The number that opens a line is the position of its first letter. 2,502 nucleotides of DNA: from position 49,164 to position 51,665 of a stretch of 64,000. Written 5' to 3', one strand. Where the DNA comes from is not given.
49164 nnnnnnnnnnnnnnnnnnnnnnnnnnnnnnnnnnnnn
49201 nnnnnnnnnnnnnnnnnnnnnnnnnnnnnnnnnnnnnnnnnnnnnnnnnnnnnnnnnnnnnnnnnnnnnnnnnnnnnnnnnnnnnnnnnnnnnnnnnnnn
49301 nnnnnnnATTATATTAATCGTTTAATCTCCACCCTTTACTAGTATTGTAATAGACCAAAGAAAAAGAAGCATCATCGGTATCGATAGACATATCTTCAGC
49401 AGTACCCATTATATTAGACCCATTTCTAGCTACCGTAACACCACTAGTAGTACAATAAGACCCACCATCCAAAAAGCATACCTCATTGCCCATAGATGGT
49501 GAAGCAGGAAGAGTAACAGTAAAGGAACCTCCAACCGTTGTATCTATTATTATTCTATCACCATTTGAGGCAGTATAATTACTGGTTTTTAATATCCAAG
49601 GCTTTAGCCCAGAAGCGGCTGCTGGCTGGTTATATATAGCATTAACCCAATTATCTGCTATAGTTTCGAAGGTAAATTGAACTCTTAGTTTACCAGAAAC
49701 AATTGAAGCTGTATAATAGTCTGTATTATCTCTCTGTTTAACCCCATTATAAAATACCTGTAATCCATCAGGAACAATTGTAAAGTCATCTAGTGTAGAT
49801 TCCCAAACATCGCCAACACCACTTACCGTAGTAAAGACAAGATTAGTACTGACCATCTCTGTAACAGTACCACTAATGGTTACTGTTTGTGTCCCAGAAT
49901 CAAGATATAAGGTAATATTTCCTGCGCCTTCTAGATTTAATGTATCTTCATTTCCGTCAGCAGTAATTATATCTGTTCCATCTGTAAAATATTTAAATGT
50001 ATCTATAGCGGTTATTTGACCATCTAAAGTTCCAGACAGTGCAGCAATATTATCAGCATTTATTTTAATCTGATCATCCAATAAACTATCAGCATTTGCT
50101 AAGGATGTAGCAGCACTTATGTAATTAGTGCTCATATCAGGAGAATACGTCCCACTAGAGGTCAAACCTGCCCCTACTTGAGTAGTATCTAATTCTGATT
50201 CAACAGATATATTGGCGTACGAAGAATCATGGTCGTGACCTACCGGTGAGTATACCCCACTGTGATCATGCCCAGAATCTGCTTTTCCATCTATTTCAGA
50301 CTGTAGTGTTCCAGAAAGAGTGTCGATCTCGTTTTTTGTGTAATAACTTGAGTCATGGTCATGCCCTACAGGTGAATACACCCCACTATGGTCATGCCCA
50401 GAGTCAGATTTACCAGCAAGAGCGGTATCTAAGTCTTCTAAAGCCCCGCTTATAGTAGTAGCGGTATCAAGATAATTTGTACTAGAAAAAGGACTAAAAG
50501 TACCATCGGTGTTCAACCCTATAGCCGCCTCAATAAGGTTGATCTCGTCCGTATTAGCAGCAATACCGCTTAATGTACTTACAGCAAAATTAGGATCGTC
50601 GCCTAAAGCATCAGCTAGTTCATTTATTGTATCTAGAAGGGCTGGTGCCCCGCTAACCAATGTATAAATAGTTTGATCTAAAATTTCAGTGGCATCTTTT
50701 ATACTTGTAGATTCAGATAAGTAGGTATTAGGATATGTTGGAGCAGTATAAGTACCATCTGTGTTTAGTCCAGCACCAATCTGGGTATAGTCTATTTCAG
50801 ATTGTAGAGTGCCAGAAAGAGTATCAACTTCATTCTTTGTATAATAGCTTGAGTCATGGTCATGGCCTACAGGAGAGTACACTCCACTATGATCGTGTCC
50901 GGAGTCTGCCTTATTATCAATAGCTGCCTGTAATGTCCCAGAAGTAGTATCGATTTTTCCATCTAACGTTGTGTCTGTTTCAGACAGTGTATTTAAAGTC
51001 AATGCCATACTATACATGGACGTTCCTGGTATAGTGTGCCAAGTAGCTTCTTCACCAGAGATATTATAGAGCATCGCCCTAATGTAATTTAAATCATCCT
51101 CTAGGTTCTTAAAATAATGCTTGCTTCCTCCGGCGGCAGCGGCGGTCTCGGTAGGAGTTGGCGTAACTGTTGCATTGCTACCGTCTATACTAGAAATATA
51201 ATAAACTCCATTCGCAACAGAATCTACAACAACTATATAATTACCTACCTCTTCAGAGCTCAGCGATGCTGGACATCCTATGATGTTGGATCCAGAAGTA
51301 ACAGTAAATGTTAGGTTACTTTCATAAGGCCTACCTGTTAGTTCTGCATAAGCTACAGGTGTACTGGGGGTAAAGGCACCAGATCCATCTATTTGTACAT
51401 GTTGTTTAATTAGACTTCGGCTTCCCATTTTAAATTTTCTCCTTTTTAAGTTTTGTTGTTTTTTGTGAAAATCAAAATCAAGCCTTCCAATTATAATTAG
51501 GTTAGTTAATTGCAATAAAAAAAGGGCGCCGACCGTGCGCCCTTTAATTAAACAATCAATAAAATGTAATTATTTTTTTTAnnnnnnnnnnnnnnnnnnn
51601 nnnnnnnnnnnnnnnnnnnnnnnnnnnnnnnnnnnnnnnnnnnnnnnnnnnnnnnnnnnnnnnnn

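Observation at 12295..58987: In both arrays attC polarity opposes phage transcription, and cassette genes are antisense to their attC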

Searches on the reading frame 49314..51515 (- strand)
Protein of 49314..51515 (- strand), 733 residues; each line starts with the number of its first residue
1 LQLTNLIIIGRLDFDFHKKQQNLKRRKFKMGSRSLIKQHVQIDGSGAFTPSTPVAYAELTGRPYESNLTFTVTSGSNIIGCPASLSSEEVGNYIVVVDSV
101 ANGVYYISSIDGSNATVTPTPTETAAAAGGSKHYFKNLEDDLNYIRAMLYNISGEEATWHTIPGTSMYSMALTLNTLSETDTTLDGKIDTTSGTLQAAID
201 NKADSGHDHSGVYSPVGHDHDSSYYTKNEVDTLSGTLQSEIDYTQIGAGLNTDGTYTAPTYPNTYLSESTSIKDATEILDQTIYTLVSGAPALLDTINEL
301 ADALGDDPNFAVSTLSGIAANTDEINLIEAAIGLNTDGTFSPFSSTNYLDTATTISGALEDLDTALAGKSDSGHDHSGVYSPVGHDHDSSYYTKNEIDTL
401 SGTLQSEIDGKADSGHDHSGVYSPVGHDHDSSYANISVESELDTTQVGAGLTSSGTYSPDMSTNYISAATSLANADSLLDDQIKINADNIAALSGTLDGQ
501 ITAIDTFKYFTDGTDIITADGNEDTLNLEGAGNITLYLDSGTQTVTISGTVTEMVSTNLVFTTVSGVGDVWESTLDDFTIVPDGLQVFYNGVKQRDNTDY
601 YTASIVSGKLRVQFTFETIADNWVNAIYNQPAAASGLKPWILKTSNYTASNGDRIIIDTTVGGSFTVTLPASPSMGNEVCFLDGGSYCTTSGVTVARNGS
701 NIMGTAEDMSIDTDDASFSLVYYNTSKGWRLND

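Call 18: search_protein_families(library=phrogs, max_evalue=0.00001, proteins=[window:49314-51515:-])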
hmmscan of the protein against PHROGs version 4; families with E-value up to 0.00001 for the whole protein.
window:49314-51515:- (733 aa): 12 families
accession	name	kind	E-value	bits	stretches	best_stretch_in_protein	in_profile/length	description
phrog_31104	-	unknown function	1.8e-19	71.1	1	643-732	272-361/365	-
phrog_4302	-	unknown function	9.3e-14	52.1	1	637-729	257-348/499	-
phrog_1197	-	tail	3.9e-13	50.3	1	195-342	134-258/715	tail protein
phrog_21962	-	tail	1.3e-10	42.1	1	277-422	155-296/321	tail protein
phrog_2631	-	tail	1.7e-10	41.1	1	173-313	307-411/644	tail fiber protein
phrog_4757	-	unknown function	5.3e-09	36.7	1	183-322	60-141/359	-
phrog_8713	-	tail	7.3e-09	36.1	1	253-323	403-470/509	tail fiber protein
phrog_23820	-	tail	1.5e-07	32.6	1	279-329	105-157/221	tail fiber protein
phrog_7032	-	tail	2.4e-07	30.2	1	254-341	260-345/866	tail fiber protein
phrog_7765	-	unknown function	5.3e-07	29.3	1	278-332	235-286/578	-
phrog_35174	-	unknown function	1.5e-06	28.2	1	287-315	153-182/613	-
phrog_972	-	tail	9.3e-06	24.6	1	642-731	98-188/1246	tail fiber protein proximal subunit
